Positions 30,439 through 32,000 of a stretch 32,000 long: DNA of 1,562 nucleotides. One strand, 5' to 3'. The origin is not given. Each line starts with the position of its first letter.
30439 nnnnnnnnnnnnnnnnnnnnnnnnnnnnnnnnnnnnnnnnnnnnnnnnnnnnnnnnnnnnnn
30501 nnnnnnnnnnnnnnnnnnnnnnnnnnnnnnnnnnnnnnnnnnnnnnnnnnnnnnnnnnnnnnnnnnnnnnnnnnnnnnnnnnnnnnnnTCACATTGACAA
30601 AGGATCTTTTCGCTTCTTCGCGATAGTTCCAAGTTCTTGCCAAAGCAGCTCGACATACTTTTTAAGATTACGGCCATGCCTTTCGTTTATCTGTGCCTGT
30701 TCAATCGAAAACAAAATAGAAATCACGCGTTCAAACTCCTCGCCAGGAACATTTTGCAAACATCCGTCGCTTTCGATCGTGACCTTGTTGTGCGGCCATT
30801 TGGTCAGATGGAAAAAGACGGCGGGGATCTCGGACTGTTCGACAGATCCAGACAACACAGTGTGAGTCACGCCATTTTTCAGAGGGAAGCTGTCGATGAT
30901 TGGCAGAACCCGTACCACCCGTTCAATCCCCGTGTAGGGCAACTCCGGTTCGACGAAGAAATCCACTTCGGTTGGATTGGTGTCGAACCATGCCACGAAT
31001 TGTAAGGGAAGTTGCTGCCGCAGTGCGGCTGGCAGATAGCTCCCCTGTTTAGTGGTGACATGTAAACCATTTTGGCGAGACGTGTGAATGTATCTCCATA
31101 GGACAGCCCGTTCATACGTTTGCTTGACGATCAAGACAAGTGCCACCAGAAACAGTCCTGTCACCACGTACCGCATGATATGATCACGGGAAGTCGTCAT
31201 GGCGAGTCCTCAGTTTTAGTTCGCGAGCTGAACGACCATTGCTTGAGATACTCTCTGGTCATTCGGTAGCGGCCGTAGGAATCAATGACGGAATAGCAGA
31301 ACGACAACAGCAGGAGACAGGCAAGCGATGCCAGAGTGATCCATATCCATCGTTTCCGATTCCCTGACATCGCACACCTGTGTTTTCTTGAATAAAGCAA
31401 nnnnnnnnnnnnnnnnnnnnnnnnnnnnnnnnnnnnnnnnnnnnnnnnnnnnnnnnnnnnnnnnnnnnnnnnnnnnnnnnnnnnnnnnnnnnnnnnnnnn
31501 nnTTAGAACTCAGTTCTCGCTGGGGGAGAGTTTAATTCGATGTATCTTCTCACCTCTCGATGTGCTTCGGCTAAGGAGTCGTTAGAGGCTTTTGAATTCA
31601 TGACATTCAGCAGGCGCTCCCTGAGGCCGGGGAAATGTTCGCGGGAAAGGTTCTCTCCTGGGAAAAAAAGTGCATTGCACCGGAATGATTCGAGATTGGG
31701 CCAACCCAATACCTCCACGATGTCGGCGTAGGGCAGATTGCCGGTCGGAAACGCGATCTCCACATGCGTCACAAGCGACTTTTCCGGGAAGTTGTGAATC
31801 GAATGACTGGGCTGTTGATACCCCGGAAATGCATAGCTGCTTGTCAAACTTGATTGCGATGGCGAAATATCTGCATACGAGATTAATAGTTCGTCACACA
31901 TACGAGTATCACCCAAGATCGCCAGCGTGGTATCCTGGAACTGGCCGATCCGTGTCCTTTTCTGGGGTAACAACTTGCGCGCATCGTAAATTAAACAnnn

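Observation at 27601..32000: All-minus-strand block of exported or membrane-anchored orphan proteins abutting tRNA-Ala: best candidate for an undescribed envelope system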

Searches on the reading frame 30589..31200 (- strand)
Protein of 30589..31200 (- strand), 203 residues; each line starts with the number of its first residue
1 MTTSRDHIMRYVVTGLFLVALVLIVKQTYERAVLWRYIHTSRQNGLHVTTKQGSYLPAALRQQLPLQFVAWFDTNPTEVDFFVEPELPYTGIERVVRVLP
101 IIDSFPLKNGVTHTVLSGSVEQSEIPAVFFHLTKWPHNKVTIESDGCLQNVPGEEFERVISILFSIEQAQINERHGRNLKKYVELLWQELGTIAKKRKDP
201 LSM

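Call 5: search_protein_families(library=pfam, proteins=[window:30589-31200:-], max_evalue=1)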
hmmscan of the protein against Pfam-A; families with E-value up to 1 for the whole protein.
window:30589-31200:- (203 aa): 1 family
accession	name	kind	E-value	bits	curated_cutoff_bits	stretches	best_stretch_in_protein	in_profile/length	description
PF19546.4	DUF6070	-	0.18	11.3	27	1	144-174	220-250/345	Family of unknown function (DUF6070)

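Call 6: search_protein_families(library=ncbifam, proteins=[window:30589-31200:-], max_evalue=1)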
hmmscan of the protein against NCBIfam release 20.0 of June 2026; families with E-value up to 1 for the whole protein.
window:30589-31200:- (203 aa): 0 families

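Call 9: find_encoding_contigs(protein=window:30589-31200:-, flank=10000, max_places=6)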
Protein window:30589-31200:- (203 aa): 1 contig read that carries it; 1 place shown.
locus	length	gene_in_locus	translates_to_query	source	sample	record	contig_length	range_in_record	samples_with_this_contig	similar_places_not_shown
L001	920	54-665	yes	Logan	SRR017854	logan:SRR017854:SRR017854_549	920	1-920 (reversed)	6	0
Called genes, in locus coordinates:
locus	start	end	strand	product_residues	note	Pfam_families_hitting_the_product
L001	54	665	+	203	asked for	-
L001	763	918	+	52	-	?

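Call 18: search_protein_families(library=padloc, proteins=[window:30589-31200:-], max_evalue=1)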
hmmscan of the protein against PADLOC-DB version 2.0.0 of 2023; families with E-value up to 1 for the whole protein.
window:30589-31200:- (203 aa): 0 families

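Call 19: search_protein_families(library=phrogs, proteins=[window:30589-31200:-], max_evalue=1)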
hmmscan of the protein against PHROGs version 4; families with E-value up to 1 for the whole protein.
window:30589-31200:- (203 aa): 0 families

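Call 44: predict_structure(alignment_id=A4)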
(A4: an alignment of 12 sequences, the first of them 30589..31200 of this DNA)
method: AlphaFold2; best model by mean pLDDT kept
length: 203 residues; sequences in the alignment: 12
mean_pLDDT: 69.0   pTM: 0.57
mean pLDDT of the five models: 69.0, 65.1, 62.1, 60.7, 57.9
residues with pLDDT >= 90: 0; 70-90: 102; 50-70: 94; < 50: 7
segments of 3 or more residues with pLDDT < 50: none
pLDDT, mean of each block of 10 residues (from residue 1): 71 79 73 76 76 54 58 65 69 70 81 75 68 78 64 66 67 57 72 67 44
secondary structure, 60 per line:
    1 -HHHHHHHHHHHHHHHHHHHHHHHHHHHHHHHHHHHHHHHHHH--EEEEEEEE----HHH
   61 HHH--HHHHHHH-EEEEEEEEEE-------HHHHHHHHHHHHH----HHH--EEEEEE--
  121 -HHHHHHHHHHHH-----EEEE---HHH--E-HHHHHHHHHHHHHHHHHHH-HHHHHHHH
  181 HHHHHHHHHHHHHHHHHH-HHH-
elements in order: H2-43 E46-53 H58-63 H66-72 E74-83 H91-103 E113-118 H122-133 E139-142 H153-171 H173-198

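Call 53: fold_search(model_id=the predicted structure, library=pdb)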
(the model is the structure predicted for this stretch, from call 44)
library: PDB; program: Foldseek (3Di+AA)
matches with E <= 10: 457; with E <= 0.001: 0
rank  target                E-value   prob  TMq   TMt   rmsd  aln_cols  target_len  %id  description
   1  7oba_E                1.8e-01  0.33  0.20  0.20   5.7        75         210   13  Cryo-EM structure of human RNA Polymerase I in complex with RRN3 (released 2021-12-08)
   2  2p14                  3.5e-01  0.12  0.20  0.21   8.6       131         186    9  Crystal structure of small subunit (R.BspD6I2) of the heterodimeric restriction endonuclease R.BspD6I (released 2008-03-11)
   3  8oed                  3.7e-01  0.35  0.22  0.10   6.9        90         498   17  Aspergillus niger ferulic acid decarboxylase (Fdc) S145C-P289C (DB2) variant in complex with prenylated flavin hydroxyla (released 2023-09-06)
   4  8crd                  4.5e-01  0.33  0.22  0.10   7.0        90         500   17  Aspergillus niger ferulic acid decarboxylase (Fdc) T40C-S315C (DB1) variant in complex with prenylated flavin hydroxylat (released 2023-09-06)
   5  8oeo                  4.5e-01  0.33  0.22  0.10   7.0        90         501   17  Aspergillus niger ferulic acid decarboxylase (Fdc) V186C-A296C (DB4) variant in complex with prenylated flavin (released 2023-09-06)
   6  6ev7                  4.7e-01  0.30  0.22  0.10   7.0        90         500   17  Structure of E282D A. niger Fdc1 with prFMN in the iminium form (released 2017-12-20)
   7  7nf4_B                5.4e-01  0.28  0.22  0.10   6.9        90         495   17  Structure of A. niger Fdc T395M R435P P438W variant (AnFdcII) in complex with prFMN (released 2021-08-04)
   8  9nzh_A                5.4e-01  0.20  0.26  0.36  13.8       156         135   14  Crystal Structure of Amylin-NHO-18 binder complex (released 2025-05-14)
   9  5r08_A                5.4e-01  0.12  0.19  0.16  17.3       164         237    7  PanDDA analysis group deposition -- Aar2/RNaseH in complex with fragment F2X-Entry A07, DMSO-free (released 2020-06-03)
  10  3vq9_C                5.4e-01  0.08  0.17  0.21  13.7       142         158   14  HIV-1 IN core domain in complex with 6-fluoro-1,3-benzothiazol-2-amine (released 2013-01-30)
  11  7nf2_B                5.7e-01  0.28  0.21  0.10   6.7        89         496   15  Structure of T. atroviride Fdc variant TaFdcV in complex with prFMN crotonic acid adduct (released 2021-08-04)
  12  4za5                  6.1e-01  0.28  0.22  0.10   7.0        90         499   17  Structure of A. niger Fdc1 with the prenylated-flavin cofactor in the iminium and ketimine forms. (released 2015-06-17)
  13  5kaj_I                6.1e-01  0.14  0.16  0.09  12.6        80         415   14  Crystal structure of a dioxygenase in the Crotonase superfamily in P21, A319C mutant (released 2017-06-21)
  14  7nf2_A                6.4e-01  0.28  0.21  0.10   6.1        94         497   13  Structure of T. atroviride Fdc variant TaFdcV in complex with prFMN crotonic acid adduct (released 2021-08-04)
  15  8oeh                  6.4e-01  0.25  0.22  0.10   7.0        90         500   17  Aspergillus niger ferulic acid decarboxylase (Fdc) C122-S261C (DB3) variant in complex with prenylated flavin (released 2023-09-06)
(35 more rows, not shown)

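Call 60: search_protein_representatives(alignment_id=A4)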
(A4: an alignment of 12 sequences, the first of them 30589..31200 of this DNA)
Query: 12 sequences, 196 profile positions. Proteins with E-value up to 0.001 (for the whole library): 13; up to 1e-10: 9; up to 1e-30: 5. The best 13 are listed.
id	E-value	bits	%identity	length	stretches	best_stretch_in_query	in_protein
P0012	3.3e-88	310.6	-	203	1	2-196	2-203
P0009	1.1e-67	243.6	-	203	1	1-196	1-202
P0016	1.8e-65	236.4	-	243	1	6-152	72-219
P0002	1.6e-63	230.1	-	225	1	1-195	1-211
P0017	1.4e-31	125.8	-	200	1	11-169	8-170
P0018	4.8e-27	111.0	-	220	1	60-193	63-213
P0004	6.7e-19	84.4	-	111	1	115-195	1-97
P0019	2.2e-12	63.2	-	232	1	9-153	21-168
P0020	6.2e-11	58.4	-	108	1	5-108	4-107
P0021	3.5e-10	56.0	-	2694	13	70-151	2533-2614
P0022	1.2e-09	54.2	-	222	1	86-168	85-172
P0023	1.1e-07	47.9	-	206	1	15-181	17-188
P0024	7.7e-05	38.5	-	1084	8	89-151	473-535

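Call 62: search_protein_families(library=pfam, proteins=[P0021, P0024, P0017, P0022, P0023, P0018], max_evalue=0.01)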
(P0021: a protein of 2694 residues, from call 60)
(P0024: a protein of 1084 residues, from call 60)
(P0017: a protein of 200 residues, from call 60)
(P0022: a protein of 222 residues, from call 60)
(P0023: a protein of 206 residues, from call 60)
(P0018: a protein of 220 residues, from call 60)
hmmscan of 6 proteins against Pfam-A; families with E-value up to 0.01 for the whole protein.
P0021 (2694 aa): 36 families (the best 25 are shown)
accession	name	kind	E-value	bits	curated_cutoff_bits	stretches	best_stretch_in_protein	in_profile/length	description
PF06757.18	Ins_allergen_rp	-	0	2435.4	23.2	14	27-196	1-173/174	Insect allergen related repeat, nitrile-specifier detoxification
PF18867.6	HEPN-like_int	-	1.2e-40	139.5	25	0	153-205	54-106/151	HEPN-like integron domain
PF19420.4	DDAH_eukar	-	1e-26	94.3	23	0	1113-1139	21-47/291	N,N dimethylarginine dimethylhydrolase, eukaryotic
PF09447.15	Cnl2_NKP2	-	3.3e-26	91.6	27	0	321-353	16-48/65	Cnl2/NKP2 family protein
PF25422.1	DUF7892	-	7.5e-25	87.6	27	0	1065-1119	21-75/159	Domain of unknown function (DUF7892)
PF21629.2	Bleomycin_resist_prot_dom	-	2.7e-21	76.1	27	0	945-963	5-23/63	Bleomycin resistance protein domain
PF02272.25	DHHA1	-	3e-20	73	25.9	0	239-296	10-67/102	DHHA1 domain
PF24968.1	DUF7770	-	1e-19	71.5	24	0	1226-1264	55-93/150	Domain of unknown function (DUF7770)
PF07536.20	HWE_HK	-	8.2e-16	59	22.8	0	355-386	31-62/83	HWE histidine kinase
PF19710.4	PIK3CG_ABD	-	8.3e-16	58.6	27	0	1458-1519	37-98/194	PIK3 catalytic subunit gamma adaptor-binding domain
PF10484.15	MRP-S23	-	1.6e-15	57.9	22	0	1071-1126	53-109/128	Mitochondrial ribosomal protein S23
PF22254.1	TFA2_E-tether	-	7.8e-15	54.5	23.8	0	2663-2677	18-32/34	Tfa2 E-tether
PF01981.21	PTH2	-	3.2e-14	53.6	23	0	1089-1147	30-85/115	Peptidyl-tRNA hydrolase PTH2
PF23881.1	DUF7234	-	6.6e-13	49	24.4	0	179-197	26-44/80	Family of unknown function (DUF7234)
PF11181.13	YflT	-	1.5e-12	48.3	26.2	0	178-196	11-29/99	Heat induced stress protein YflT domain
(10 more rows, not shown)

P0024 (1084 aa): 3 families
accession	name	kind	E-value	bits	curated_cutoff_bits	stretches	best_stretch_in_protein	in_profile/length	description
PF01729.25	QRPTase_C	-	3.9e-08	33.7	23.1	0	374-457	64-145/169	Quinolinate phosphoribosyl transferase, C-terminal domain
PF23672.1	DUF7153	-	0.00083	19.7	27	0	357-357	9-9/170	Domain of unknown function (DUF7153)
PF00339.34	Arrestin_N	-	0.0021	18.5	24.9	0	126-160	12-45/148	Arrestin (or S-antigen), N-terminal domain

P0017 (200 aa): 0 families

P0022 (222 aa): 0 families

P0023 (206 aa): 0 families

P0018 (220 aa): 0 families

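Call 63: find_encoding_contigs(protein=P0023, flank=10000, max_places=4)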
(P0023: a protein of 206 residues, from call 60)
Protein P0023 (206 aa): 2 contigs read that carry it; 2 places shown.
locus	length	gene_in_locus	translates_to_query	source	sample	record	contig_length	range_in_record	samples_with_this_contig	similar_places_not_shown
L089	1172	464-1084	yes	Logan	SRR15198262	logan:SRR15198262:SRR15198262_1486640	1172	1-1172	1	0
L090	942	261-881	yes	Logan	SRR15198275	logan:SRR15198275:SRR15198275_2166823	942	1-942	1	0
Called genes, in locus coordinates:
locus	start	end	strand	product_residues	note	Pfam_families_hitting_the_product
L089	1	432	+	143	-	?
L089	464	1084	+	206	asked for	-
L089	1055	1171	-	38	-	?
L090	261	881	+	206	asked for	-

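Call 64: find_encoding_contigs(protein=P0022, flank=10000, max_places=4)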
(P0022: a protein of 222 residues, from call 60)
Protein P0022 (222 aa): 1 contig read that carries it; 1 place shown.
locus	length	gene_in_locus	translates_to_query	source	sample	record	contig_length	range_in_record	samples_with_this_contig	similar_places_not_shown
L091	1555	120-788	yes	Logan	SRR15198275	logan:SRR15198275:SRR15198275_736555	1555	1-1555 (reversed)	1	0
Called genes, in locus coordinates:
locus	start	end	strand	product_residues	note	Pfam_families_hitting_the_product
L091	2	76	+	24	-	?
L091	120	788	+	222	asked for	-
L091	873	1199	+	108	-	-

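Call 65: find_encoding_contigs(protein=P0017, flank=10000, max_places=4)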
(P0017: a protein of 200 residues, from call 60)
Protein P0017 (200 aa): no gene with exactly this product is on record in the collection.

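Call 70: find_encoding_contigs(protein=P0025, flank=10000, max_places=3)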
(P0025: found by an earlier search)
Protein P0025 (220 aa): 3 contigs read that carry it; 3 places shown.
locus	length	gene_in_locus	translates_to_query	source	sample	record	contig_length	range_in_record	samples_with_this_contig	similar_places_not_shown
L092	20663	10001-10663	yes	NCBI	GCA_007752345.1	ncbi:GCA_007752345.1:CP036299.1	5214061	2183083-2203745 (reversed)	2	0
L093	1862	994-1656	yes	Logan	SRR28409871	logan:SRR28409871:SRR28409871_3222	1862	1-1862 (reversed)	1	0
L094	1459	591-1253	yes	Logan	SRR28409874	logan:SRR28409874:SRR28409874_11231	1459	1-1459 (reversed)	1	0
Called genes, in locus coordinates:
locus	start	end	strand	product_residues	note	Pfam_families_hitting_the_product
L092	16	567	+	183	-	PF13302:Acetyltransf_3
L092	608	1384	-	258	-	PF06439:3keto-disac_hyd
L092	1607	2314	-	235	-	-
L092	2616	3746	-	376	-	PF04542:Sigma70_r2, PF04545:Sigma70_r4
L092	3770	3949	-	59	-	-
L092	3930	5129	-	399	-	PF01098:FTSW_RODA_SPOVE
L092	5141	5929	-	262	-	PF00005:ABC_tran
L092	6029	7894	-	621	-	PF10502:Peptidase_S26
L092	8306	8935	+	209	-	-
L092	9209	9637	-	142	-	-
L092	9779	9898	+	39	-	-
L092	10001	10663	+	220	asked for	-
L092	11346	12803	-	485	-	PF07394:DUF1501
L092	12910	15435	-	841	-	PF07635:PSCyt1, PF07583:PSCyt2, PF07587:PSD1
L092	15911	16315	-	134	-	-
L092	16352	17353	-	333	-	PF07963:N_methyl, PF07596:SBP_bac_10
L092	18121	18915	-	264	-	PF10099:RskA_C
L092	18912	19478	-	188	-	PF04542:Sigma70_r2, PF08281:Sigma70_r4_2, PF04545:Sigma70_r4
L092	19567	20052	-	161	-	PF02469:Fasciclin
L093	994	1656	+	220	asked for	-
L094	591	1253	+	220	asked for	-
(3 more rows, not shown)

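Call 71: find_encoding_contigs(protein=P0035, flank=10000, max_places=3)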
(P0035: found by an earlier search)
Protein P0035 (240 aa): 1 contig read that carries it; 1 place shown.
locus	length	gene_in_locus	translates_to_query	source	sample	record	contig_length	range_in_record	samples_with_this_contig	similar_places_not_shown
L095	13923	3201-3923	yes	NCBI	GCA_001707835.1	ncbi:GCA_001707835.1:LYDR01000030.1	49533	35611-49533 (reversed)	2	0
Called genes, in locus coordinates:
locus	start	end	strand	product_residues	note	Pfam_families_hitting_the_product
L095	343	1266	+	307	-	-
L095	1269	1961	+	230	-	-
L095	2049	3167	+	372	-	-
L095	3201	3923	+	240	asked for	-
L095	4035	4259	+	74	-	-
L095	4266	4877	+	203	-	-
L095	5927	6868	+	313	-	PF02881:SRP54_N (weak), PF13604:AAA_30, PF06414:Zeta_toxin (weak), PF13191:AAA_16 (weak), PF13401:AAA_22 (weak), PF00448:SRP54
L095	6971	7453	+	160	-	PF01668:SmpB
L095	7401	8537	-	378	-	-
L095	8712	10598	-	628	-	PF07993:NAD_binding_4 (faint), PF01073:3Beta_HSD, PF01370:Epimerase, PF02719:Polysacc_synt_2, PF04321:RmlD_sub_bind, PF05368:NmrA (weak), PF16363:GDP_Man_Dehyd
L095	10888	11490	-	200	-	-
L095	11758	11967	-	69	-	PF10636:hemP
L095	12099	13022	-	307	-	PF01882:DUF58, PF13519:VWA_2 (faint)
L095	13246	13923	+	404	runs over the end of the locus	PF00764:Arginosuc_synth, PF20979:Arginosuc_syn_C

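Call 85: search_protein_families(library=pfam, proteins=[L095:1269-1961:+, L092:8306-8935:+], max_evalue=0.001)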
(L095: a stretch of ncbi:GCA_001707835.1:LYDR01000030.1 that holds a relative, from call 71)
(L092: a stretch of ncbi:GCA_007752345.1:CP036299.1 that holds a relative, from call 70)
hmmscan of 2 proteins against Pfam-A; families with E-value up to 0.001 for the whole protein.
L095:1269-1961:+ (230 aa): 0 families

L092:8306-8935:+ (209 aa): 0 families

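Call 94: fold_search(model_id=the predicted structure, library=viral)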
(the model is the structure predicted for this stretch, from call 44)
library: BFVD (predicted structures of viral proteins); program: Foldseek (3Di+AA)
matches with E <= 10: 213; with E <= 0.001: 0
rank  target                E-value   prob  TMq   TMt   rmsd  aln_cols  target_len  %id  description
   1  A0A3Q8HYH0            1.4e-01  0.66  0.27  0.24   5.6       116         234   10  (no name in the UniProt tables at hand)
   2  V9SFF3                1.9e-01  0.23  0.23  0.24  15.0       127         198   11  DNA-directed RNA polymerase subunit RPB5 [Tunisvirus fontaine2]
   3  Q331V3                3.1e-01  0.23  0.21  0.19   4.9        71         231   11  (no name in the UniProt tables at hand)
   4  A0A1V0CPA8            4.4e-01  0.41  0.28  0.33   4.5       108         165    5  (no name in the UniProt tables at hand)
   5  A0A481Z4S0            4.4e-01  0.12  0.22  0.14  13.2       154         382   12  DNA-directed RNA polymerase subunit 5 [Pithovirus LCPAC201]
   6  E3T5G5                4.4e-01  0.08  0.18  0.12  17.1       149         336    9  Uncharacterized protein [Cafeteria roenbergensis virus (strain BV-PW1)]
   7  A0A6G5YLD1            4.7e-01  0.11  0.17  0.23   8.1        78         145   17  (no name in the UniProt tables at hand)
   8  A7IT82                5.0e-01  0.15  0.19  0.19   4.7        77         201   10  Uncharacterized protein m002R [Paramecium bursaria Chlorella virus MT325]
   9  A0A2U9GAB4            5.0e-01  0.12  0.21  0.07  11.3       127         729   14  Wsv387 [White spot syndrome virus]
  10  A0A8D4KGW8            7.2e-01  0.38  0.27  0.27   6.3       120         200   13  (no name in the UniProt tables at hand)
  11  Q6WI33                7.7e-01  0.08  0.17  0.21  15.7       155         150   10  dCMP deaminase [Vibrio phage KVP40 (isolate Vibrio parahaemolyticus/Japan/Matsuzaki/1991)]
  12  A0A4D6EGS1            8.7e-01  0.21  0.18  0.29  10.6        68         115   10  Uncharacterized protein [Pandoravirus celtis]
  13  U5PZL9                9.2e-01  0.18  0.24  0.38   9.9       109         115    7  Uncharacterized protein [Acinetobacter phage Presley]
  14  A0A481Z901            9.2e-01  0.16  0.22  0.16   5.0        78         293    6  DNA-directed RNA polymerase subunit 5 [Pithovirus LCPAC202]
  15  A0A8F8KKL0            9.8e-01  0.07  0.24  0.14  18.8       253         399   11  Clostripain-related C11 protease [Clandestinovirus]
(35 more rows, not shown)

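Call 96: find_encoding_contigs(protein=P0033, flank=10000, max_places=3)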
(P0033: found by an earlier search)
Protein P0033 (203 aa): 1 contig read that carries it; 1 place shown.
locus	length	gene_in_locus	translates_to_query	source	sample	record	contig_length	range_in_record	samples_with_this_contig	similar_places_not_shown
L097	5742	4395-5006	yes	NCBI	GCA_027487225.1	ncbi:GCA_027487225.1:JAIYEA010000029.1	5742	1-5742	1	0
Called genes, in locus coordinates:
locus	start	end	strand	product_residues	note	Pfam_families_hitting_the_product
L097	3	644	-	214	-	?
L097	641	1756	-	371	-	-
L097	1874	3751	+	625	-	-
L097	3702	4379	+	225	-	-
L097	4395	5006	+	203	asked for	-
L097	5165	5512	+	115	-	-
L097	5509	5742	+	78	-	?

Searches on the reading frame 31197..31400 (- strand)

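Call 5: search_protein_families(library=pfam, proteins=[window:31197-31400:-], max_evalue=1)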
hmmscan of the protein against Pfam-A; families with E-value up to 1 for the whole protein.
window:31197-31400:- (67 aa): 2 families
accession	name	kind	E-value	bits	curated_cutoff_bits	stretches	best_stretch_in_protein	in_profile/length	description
PF00858.29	ASC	-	0.031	13.7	23.6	1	12-52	17-57/455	Amiloride-sensitive sodium channel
PF15854.10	GPR15L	-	0.14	12.9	27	1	21-48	4-29/77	G-protein coupled receptor ligand 15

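Call 6: search_protein_families(library=ncbifam, proteins=[window:31197-31400:-], max_evalue=1)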
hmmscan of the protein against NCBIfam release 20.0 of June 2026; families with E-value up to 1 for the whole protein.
window:31197-31400:- (67 aa): 2 families
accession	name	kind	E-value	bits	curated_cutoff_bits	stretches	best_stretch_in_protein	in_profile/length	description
TIGR00859.1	ENaC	subfamily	0.1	11.1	428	1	9-47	23-61/596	sodium channel transporter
NF011110.0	PRK14538.1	equivalog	0.23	9.5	707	1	9-57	44-95/838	putative bifunctional signaling protein/50S ribosomal protein L9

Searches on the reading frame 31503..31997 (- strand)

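Call 5: search_protein_families(library=pfam, proteins=[window:31503-31973:-], max_evalue=1)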
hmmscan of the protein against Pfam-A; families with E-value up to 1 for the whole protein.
window:31503-31973:- (156 aa): 2 families
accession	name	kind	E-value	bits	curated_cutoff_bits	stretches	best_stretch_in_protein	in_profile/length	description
PF02309.22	AUX_IAA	-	0.17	12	22.7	1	81-107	68-94/222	AUX/IAA family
PF18025.7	FucT_N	-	0.18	12.7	27.2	1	59-112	13-63/91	Alpha-(1,3)-fucosyltransferase FucT N-terminal domain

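Call 6: search_protein_families(library=ncbifam, proteins=[window:31503-31973:-], max_evalue=1)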
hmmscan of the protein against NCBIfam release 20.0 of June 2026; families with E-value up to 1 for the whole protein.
window:31503-31973:- (156 aa): 0 families

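Call 18: search_protein_families(library=padloc, proteins=[window:31503-31997:-], max_evalue=1)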
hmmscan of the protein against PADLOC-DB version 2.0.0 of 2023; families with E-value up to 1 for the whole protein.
window:31503-31997:- (164 aa): 0 families

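Call 19: search_protein_families(library=phrogs, proteins=[window:31503-31997:-], max_evalue=1)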
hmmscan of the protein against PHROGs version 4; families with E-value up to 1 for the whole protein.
window:31503-31997:- (164 aa): 0 families
